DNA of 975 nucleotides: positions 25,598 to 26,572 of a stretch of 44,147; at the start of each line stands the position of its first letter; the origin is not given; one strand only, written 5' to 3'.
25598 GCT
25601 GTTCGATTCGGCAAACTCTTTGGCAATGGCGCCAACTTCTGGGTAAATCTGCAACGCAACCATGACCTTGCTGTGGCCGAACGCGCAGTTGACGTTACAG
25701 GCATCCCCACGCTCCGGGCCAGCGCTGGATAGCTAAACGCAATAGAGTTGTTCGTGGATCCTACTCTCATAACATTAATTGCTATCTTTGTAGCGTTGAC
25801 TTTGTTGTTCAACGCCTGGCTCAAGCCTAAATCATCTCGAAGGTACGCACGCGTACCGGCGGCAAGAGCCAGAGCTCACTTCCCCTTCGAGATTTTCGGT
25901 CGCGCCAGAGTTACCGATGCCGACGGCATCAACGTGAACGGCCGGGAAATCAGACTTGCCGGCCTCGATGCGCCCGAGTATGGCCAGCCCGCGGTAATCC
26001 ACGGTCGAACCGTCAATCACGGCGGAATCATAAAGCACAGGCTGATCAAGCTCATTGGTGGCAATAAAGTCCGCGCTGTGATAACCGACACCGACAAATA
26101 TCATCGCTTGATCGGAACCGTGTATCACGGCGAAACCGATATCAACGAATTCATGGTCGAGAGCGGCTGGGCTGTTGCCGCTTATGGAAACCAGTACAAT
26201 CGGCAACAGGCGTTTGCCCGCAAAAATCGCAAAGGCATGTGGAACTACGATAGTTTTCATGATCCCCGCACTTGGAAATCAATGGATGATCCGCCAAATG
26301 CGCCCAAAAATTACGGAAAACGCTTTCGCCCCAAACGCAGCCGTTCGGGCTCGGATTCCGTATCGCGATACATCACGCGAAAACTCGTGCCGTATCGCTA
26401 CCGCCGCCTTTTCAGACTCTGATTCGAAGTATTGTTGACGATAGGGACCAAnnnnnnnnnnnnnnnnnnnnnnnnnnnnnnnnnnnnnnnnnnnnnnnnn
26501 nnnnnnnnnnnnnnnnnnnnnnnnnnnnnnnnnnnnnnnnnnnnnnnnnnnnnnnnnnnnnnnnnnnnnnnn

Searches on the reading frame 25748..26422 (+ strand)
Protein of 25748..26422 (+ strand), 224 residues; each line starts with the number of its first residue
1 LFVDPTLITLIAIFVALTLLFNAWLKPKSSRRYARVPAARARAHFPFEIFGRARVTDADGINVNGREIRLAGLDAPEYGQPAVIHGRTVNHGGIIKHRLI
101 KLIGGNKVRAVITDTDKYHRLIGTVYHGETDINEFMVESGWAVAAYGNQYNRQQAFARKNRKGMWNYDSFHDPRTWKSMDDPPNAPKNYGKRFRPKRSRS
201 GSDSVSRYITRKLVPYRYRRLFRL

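Call 19: search_protein_families(library=pfam, proteins=[window:25748-26422:+])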
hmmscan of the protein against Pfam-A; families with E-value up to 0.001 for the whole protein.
window:25748-26422:+ (224 aa): 1 family
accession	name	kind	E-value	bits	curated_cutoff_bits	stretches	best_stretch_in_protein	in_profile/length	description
PF00565.23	SNase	-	1.2e-15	58.3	21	1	68-166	2-106/107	Staphylococcal nuclease homologue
